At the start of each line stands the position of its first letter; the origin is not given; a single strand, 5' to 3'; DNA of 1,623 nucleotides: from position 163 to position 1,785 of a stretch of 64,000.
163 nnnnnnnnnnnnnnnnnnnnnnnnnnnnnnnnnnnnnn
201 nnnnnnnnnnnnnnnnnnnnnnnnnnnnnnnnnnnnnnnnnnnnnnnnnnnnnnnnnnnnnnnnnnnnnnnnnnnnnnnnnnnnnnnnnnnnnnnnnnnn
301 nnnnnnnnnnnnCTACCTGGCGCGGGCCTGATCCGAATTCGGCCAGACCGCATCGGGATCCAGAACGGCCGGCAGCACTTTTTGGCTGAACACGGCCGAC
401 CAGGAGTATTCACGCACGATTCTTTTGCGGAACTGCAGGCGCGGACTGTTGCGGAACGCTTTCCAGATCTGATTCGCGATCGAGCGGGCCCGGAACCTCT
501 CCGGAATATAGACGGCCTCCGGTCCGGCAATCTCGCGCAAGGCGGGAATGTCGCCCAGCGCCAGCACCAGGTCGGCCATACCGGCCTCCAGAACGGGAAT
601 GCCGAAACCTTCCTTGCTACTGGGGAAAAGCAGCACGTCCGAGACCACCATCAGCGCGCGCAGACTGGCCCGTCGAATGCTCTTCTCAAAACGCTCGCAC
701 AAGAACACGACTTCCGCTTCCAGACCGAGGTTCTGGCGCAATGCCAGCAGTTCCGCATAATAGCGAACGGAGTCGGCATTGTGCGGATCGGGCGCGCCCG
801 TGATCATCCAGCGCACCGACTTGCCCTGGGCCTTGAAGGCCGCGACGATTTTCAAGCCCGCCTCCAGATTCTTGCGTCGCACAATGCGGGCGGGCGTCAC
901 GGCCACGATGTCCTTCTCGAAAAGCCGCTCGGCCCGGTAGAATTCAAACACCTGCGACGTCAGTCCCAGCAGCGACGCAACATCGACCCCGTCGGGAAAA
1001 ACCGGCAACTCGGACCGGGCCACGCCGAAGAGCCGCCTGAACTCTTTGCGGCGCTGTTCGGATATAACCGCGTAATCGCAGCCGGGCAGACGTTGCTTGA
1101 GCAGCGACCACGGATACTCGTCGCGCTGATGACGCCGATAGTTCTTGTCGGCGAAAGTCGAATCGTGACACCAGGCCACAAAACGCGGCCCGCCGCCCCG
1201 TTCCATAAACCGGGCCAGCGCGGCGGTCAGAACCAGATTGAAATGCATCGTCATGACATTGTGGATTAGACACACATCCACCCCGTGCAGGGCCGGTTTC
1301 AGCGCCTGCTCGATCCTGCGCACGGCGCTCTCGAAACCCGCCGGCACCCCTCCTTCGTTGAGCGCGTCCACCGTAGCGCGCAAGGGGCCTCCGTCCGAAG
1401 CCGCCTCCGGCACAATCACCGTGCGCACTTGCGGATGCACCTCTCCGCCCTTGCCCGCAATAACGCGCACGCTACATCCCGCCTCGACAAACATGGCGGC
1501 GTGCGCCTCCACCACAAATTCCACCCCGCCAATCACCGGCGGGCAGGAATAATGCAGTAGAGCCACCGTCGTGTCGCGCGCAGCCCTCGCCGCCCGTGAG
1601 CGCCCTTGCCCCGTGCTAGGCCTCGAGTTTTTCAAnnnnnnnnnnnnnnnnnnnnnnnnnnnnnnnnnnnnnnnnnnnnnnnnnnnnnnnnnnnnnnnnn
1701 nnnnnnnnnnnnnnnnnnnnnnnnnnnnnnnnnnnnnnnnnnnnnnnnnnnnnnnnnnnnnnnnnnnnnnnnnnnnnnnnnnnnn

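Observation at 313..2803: Mannosyl-/glucosyl-glycerate-synthase-like GT78 gene paired with a GT4: candidate compatible-solute module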

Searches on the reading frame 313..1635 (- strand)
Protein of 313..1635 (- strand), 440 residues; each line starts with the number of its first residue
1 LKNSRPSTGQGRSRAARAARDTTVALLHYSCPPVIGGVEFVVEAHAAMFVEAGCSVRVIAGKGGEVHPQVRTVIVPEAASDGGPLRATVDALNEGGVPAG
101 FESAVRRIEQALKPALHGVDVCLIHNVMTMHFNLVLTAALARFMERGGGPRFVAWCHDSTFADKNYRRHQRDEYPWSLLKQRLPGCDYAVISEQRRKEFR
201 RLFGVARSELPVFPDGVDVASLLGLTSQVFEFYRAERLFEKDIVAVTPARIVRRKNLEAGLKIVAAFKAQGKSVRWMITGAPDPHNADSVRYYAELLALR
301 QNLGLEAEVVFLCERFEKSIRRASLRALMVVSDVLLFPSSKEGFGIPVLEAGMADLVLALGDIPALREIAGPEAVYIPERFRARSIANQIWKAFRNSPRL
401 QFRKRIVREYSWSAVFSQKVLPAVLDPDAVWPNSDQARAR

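Call 3: search_protein_families(library=pfam, proteins=[window:313-1635:-], max_evalue=0.1)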
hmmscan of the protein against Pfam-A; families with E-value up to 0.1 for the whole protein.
window:313-1635:- (440 aa): 5 families
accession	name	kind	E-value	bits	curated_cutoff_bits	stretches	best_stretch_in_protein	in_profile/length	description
PF00534.26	Glycos_transf_1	-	3.9e-14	53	26.4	1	234-402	6-161/172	Glycosyl transferases group 1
PF13439.12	Glyco_transf_4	-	8.8e-11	42.6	28.5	1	35-220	1-169/170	Glycosyltransferase Family 4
PF13692.12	Glyco_trans_1_4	-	2e-09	38.3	27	1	246-393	5-139/142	Glycosyl transferases group 1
PF13579.12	Glyco_trans_4_4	-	6.4e-05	23.8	29.7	1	36-214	1-156/158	Glycosyl transferase 4-like domain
PF20706.3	GT4-conflict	-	0.00095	18.7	26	1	255-351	212-301/385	Family 4 Glycosyltransferase in conflict systems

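Call 4: search_protein_families(library=ncbifam, proteins=[window:313-1635:-], max_evalue=0.1)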
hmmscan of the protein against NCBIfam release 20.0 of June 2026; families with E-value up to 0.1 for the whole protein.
window:313-1635:- (440 aa): 12 families
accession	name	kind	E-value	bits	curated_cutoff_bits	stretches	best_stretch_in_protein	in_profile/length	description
TIGR04047.1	MSMEG_0565_glyc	hypoth_equivalog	4.5e-14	52.3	259.85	1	190-416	144-364/373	MSMEG_0565 family glycosyltransferase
NF041101.1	manno_glu_gly_synth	equivalog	9e-10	37.8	640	1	24-354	3-342/431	mannosylglucosylglycerate synthase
NF038255.1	exopoly_VpsD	equivalog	9.8e-10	37.8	300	1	232-363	193-314/381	VpsD family glycosyltransferase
NF041876.1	EPS_EpsE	equivalog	7e-06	25.5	400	1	190-378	167-344/389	exopolysaccharide biosynthesis GT4 family glycosyltransferase EpsE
NF053787.1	GlcN_PG_synth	equivalog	1.2e-05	24.4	480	1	318-418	248-351/361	N-acetylglucosaminyl phosphatidylglycerol synthase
NF038295.1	EPS_HpsP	equivalog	1.6e-05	24.1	550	1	196-419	165-380/388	hormogonium polysaccharide biosynthesis glycosyltransferase HpsP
TIGR03999.1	thiol_BshA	equivalog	5.4e-05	22.3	273.7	1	192-369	152-310/375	N-acetyl-alpha-D-glucosaminyl L-malate synthase BshA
NF038229.1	Glyco4_Geo_Pelo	equivalog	0.001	18.2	400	1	206-359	131-266/338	GPMC system family 4 glycosyltransferase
TIGR03449.1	mycothiol_MshA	equivalog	0.0043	16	462.5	1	197-352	177-324/406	D-inositol-3-phosphate glycosyltransferase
NF053513.1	Gtran_IagA_BgsA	equivalog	0.012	14.7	460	1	320-368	224-272/333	LTA glycolipid anchor biosynthesis glycosyltransferase, IagA/BgsA family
TIGR03088.1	stp2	hypoth_equivalog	0.024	13.7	409.05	1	200-354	152-295/374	TIGR03088 family PEP-CTERM/XrtA system glycosyltransferase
TIGR02149.1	glgA_Coryne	subfamily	0.033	13.3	302.4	1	204-357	165-309/391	glycogen synthase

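Call 6: search_solved_structures(query=window:313-1635:-, max_evalue=0.01, show_alignments=1)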
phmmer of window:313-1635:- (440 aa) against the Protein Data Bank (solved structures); distinct sequences matched with E-value up to 0.01: 1.
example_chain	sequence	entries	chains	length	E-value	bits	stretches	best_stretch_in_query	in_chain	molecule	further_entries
7qsg_A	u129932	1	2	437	0.0077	18.3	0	323-420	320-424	D-inositol 3-phosphate glycosyltransferase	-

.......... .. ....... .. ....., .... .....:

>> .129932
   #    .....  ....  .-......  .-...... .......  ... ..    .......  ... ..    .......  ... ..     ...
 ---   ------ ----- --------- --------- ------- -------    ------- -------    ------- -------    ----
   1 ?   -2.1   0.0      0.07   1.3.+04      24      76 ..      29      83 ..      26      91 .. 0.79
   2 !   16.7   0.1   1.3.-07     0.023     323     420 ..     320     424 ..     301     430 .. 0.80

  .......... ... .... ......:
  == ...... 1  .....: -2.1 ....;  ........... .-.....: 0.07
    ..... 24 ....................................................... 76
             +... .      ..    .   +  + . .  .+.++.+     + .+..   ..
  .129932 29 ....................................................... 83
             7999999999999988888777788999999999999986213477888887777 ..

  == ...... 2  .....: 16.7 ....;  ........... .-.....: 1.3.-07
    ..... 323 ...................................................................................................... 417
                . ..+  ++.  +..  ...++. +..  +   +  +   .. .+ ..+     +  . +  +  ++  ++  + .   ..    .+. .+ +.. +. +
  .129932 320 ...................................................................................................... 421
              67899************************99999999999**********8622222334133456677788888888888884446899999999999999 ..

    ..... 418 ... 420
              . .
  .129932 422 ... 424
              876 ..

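Call 9: find_homologous_proteins(query=window:313-1635:-, max_evalue=0.001)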
Query window:313-1635:- (440 aa): 340 proteins with E <= 0.001 among 8000 candidates; the best 120 are listed.
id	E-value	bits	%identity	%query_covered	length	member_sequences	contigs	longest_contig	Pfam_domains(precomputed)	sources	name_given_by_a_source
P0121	1.4e-291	984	100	100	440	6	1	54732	PF00534.27,PF13439.13,PF13692.13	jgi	-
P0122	1.1e-201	688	67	99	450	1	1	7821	PF00534.27,PF13439.13,PF13692.13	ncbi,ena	-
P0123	1.0e-183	629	66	98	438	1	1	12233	PF00534.27,PF13439.13,PF13692.13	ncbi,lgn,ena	-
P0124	3.9e-162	558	58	94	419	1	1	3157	PF00534.27,PF13692.13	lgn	-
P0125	5.1e-159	548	59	93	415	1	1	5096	PF00534.27,PF13579.13,PF13439.13,PF13692.13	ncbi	ncbi:glycosyltransferase family 4 protein [Verrucomicrobiota bacterium]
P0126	6.7e-159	547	59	94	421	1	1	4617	PF00534.27,PF13439.13,PF13692.13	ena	-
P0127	1.2e-158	547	58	93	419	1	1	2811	PF00534.27,PF13439.13,PF13692.13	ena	-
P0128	1.5e-157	543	57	94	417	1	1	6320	PF00534.27,PF13439.13,PF13692.13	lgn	-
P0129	5.6e-157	541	57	93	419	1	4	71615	PF00534.27,PF13579.13,PF13439.13,PF13692.13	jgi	-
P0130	7.6e-157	541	58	91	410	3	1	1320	PF00534.27,PF13439.13,PF13692.13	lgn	-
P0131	3.1e-156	539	56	93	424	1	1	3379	PF00534.27,PF13439.13,PF13692.13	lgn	-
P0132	4.5e-156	538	56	93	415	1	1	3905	PF00534.27,PF13439.13,PF13692.13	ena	-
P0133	1.2e-154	533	55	93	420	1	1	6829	PF00534.27,PF13439.13,PF13692.13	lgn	-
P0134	4.1e-153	528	58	91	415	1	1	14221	PF00534.27,PF13439.13,PF13692.13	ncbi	ncbi:MAG: glycosyltransferase family 4 protein [Kiritimatiellia bacterium]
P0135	4.2e-153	528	54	95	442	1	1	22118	PF00534.27,PF13439.13,PF13692.13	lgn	-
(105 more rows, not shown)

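Call 54: search_protein_families(library=ncbifam, alignment_id=A2, max_evalue=0.001)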
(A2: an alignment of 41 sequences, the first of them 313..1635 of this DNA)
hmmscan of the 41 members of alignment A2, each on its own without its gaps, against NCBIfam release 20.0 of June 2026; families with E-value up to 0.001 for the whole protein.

A. member 1, window:313-1635:- (440 aa): 7 families
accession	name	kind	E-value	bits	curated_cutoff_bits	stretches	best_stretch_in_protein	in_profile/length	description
TIGR04047.1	MSMEG_0565_glyc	hypoth_equivalog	4.5e-14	52.3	259.85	1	190-416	144-364/373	MSMEG_0565 family glycosyltransferase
NF041101.1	manno_glu_gly_synth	equivalog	9e-10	37.8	640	1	24-354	3-342/431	mannosylglucosylglycerate synthase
NF038255.1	exopoly_VpsD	equivalog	9.8e-10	37.8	300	1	232-363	193-314/381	VpsD family glycosyltransferase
NF041876.1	EPS_EpsE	equivalog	7e-06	25.5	400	1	190-378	167-344/389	exopolysaccharide biosynthesis GT4 family glycosyltransferase EpsE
NF053787.1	GlcN_PG_synth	equivalog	1.2e-05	24.4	480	1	318-418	248-351/361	N-acetylglucosaminyl phosphatidylglycerol synthase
NF038295.1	EPS_HpsP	equivalog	1.6e-05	24.1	550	1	196-419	165-380/388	hormogonium polysaccharide biosynthesis glycosyltransferase HpsP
TIGR03999.1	thiol_BshA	equivalog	5.4e-05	22.3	273.7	1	192-369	152-310/375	N-acetyl-alpha-D-glucosaminyl L-malate synthase BshA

B. families by the number of members that match (of 41 scanned): 23 families
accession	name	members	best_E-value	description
TIGR04047.1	MSMEG_0565_glyc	41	7.5e-20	MSMEG_0565 family glycosyltransferase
NF041101.1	manno_glu_gly_synth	41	2.4e-17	mannosylglucosylglycerate synthase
NF038255.1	exopoly_VpsD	41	1.2e-14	VpsD family glycosyltransferase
TIGR03999.1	thiol_BshA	39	1.9e-10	N-acetyl-alpha-D-glucosaminyl L-malate synthase BshA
NF041876.1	EPS_EpsE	39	6.8e-09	exopolysaccharide biosynthesis GT4 family glycosyltransferase EpsE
NF038295.1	EPS_HpsP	38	4.3e-11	hormogonium polysaccharide biosynthesis glycosyltransferase HpsP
TIGR02149.1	glgA_Coryne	34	2.5e-11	glycogen synthase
NF053787.1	GlcN_PG_synth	34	2.5e-09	N-acetylglucosaminyl phosphatidylglycerol synthase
TIGR03449.1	mycothiol_MshA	31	7.2e-10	D-inositol-3-phosphate glycosyltransferase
NF053513.1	Gtran_IagA_BgsA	28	1e-06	LTA glycolipid anchor biosynthesis glycosyltransferase, IagA/BgsA family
NF038229.1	Glyco4_Geo_Pelo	15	4.5e-07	GPMC system family 4 glycosyltransferase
TIGR03088.1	stp2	14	1.7e-07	TIGR03088 family PEP-CTERM/XrtA system glycosyltransferase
TIGR04157.1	glyco_rSAM_CFB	10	2.2e-07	TIGR04157 family glycosyltransferase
NF012028.0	PRK15484.1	9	6.2e-10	lipopolysaccharide N-acetylglucosaminyltransferase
NF049987.1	DaglGlyslTfaseDgs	9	8.3e-07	processive diacylglycerol alpha-glucosyltransferase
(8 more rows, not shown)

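Call 58: search_solved_structures(query=A2, max_evalue=0.001, show_alignments=2)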
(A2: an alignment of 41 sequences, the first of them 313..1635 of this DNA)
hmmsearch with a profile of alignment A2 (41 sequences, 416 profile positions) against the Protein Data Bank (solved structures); distinct sequences matched with E-value up to 0.001: 50.
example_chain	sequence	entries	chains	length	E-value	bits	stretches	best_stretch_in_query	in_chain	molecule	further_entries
7qsg_A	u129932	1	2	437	1e-09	40.7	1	299-402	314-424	D-inositol 3-phosphate glycosyltransferase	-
5i45_A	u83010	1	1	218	1.2e-08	37.2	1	272-376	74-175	Glycosyl transferases group 1 family protein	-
2jjm_A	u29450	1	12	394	6.4e-08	34.8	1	276-383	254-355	GLYCOSYL TRANSFERASE, GROUP 1 FAMILY PROTEIN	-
6kih_A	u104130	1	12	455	6.9e-08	34.7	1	171-397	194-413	Tll1590 protein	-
3mbo_A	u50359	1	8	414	7.8e-08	34.5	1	276-382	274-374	Glycosyltransferase, group 1 family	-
5d00_A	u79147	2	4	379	2.4e-07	32.9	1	188-387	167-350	N-acetyl-alpha-D-glucosaminyl L-malate synthase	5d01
7mi0_A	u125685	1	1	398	4.9e-07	31.9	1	164-403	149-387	Glycosyltransferase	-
2bis_A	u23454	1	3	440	8.2e-07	31.1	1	299-399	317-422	GLGA GLYCOGEN SYNTHASE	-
3fro_A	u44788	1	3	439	8.3e-07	31.1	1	299-399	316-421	GlgA glycogen synthase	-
3l01_A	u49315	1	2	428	9.3e-07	30.9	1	299-397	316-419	GlgA glycogen synthase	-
6n1x_A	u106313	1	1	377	1.2e-06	30.6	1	278-376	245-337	Glycosyltransferase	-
6d9t_A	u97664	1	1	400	1.4e-06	30.4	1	278-376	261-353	Glycosyl transferase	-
9m88_C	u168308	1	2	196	2.8e-06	29.4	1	299-380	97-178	Glycogen synthase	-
2bfw_A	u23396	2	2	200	3e-06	29.3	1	299-380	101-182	GLGA GLYCOGEN SYNTHASE | PGS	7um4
3c4q_A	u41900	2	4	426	7.5e-06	28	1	177-385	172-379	Predicted glycosyltransferases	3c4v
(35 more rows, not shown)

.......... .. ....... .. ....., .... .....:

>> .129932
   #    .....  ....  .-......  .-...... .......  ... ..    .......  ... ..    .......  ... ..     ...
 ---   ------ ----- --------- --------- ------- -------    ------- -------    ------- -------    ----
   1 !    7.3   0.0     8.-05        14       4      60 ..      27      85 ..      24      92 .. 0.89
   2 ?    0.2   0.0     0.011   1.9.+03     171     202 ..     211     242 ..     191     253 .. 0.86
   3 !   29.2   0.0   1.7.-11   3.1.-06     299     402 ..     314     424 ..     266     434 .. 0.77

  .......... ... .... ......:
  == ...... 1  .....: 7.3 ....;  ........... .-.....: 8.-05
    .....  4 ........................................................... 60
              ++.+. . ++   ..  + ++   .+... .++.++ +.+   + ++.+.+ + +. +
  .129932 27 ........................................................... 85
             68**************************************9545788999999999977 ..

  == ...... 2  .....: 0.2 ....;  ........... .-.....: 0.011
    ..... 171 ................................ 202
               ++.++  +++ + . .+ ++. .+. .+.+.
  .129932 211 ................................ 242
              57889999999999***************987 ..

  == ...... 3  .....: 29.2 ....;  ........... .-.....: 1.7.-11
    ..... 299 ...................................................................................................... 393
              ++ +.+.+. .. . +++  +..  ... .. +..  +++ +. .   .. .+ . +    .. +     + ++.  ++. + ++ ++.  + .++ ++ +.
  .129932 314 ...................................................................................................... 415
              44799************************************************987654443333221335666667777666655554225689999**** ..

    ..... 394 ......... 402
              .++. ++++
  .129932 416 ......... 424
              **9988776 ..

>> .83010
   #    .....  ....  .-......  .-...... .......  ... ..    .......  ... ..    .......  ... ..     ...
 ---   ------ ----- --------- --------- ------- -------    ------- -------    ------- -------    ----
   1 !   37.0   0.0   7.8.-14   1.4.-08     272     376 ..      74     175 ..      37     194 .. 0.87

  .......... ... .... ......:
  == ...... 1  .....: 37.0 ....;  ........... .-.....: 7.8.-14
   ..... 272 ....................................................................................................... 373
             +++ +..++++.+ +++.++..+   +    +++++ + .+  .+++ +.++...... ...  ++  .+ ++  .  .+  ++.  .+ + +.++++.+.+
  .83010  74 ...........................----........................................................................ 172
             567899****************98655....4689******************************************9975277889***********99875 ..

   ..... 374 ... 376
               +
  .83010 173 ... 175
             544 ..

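Call 82: predict_structure(alignment_id=A2)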
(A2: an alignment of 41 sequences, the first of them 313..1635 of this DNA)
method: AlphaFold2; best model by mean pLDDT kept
length: 440 residues; sequences in the alignment: 41
mean_pLDDT: 93.3   pTM: 0.87
mean pLDDT of the five models: 93.3, 92.9, 92.7, 92.3, 91.7
residues with pLDDT >= 90: 391; 70-90: 30; 50-70: 12; < 50: 7
segments of 3 or more residues with pLDDT < 50: 1-7
pLDDT, mean of each block of 10 residues (from residue 1): 44 78 97 90 96 97 97 98 97 96 98 97 95 97 94 96 94 97 96 96 95 93 93 93 96 97 99 97 96 98 98 88 93 97 88 96 95 96 98 97 95 94 95 65
secondary structure, 60 per line:
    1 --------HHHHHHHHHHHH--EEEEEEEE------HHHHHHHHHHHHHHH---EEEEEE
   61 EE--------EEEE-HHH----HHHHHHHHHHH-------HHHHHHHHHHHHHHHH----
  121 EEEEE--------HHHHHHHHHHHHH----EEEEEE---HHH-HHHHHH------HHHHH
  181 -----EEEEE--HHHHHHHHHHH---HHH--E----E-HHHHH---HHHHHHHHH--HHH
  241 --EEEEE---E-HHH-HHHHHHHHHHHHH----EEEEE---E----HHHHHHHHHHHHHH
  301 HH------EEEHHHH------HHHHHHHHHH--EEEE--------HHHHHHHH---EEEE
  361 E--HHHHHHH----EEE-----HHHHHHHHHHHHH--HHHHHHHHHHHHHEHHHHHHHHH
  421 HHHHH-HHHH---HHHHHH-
elements in order: H9-20 E23-30 H37-51 E55-62 E71-74 H83-93 H101-116 E121-125 H134-146 E151-156 H164-169 H176-180 E186-190 H193-203 H219-223 H227-235 E243-247 H257-269 E274-278 H287-302 E309-311 H312-315 H322-331 E334-337 H346-353 E357-361 H364-370 E375-377 H383-395 H398-410 H412-425 H427-430 H434-439

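Call 84: fold_search(model_id=the predicted structure, library=pdb)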
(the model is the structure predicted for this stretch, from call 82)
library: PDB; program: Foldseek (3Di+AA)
matches with E <= 10: 1575; with E <= 0.001: 418
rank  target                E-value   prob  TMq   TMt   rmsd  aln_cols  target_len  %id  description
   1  8vrf_A                2.0e-16  1.00  0.34  0.33  18.5       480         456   14  Sucrose-phosphate synthase-like protein from Leishmania major (released 2025-08-13)
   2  8uag                  2.1e-16  1.00  0.34  0.33  18.6       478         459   13  Sucrose-phosphate synthase-like protein from Leishmania major (released 2024-12-18)
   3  8vrf_B                6.6e-16  1.00  0.34  0.33  18.2       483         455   13  Sucrose-phosphate synthase-like protein from Leishmania major (released 2025-08-13)
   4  8b5q_B                1.4e-15  1.00  0.32  0.38  19.6       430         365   16  Crystal Structure of P. aeruginosa WaaG in complex with UMP (released 2023-10-04)
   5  7qsg_A                1.6e-15  1.00  0.38  0.43  17.9       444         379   19  Methylmannose polysaccharide mannosyltransferase from M. hassiacum (released 2023-01-25)
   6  9dcm_C                2.5e-15  1.00  0.32  0.31  19.1       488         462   14  Sucrose-phosphate synthase from Leishmania major (released 2025-10-29)
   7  6kih_B                2.7e-15  1.00  0.34  0.37  20.2       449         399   18  Sucrose-phosphate synthase (tll1590) from Thermosynechococcus elongatus (released 2020-05-27)
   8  8b5s_A                4.7e-15  1.00  0.32  0.39  19.3       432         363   17  Crystal Structure of P. aeruginosa WaaG in complex with UDP-glucose (released 2023-10-04)
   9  6tvp_B                4.7e-15  1.00  0.33  0.36  17.9       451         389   16  Structure of Mycobacterium smegmatis alpha-maltose-1-phosphate synthase GlgM (released 2020-04-22)
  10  9dcm_B                5.6e-15  1.00  0.33  0.32  18.6       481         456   14  Sucrose-phosphate synthase from Leishmania major (released 2025-10-29)
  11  8b62_A                9.3e-15  1.00  0.32  0.38  19.5       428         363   16  Crystal Structure of P. aeruginosa WaaG in complex with UDP-galactose (released 2023-10-04)
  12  3c48_B                9.8e-15  1.00  0.36  0.39  16.5       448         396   17  Structure of the retaining glycosyltransferase MshA: The first step in mycothiol biosynthesis. Organism: Corynebacteri (released 2008-03-25)
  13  5d00_B                9.8e-15  1.00  0.31  0.37  18.6       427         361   13  Crystal structure of BshA from B. subtilis complexed with N-acetylglucosaminyl-malate and UMP (released 2016-09-07)
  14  7mi0                  1.2e-14  1.00  0.33  0.38  17.6       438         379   13  Crystal Structure of Glycosyltransferase from Rickettsia africae ESF-5 (released 2021-04-28)
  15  5d01_B                1.6e-14  1.00  0.30  0.35  18.5       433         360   13  Crystal structure of BshA from B. subtilis complexed with N-acetylglucosaminyl-malate (released 2016-09-07)
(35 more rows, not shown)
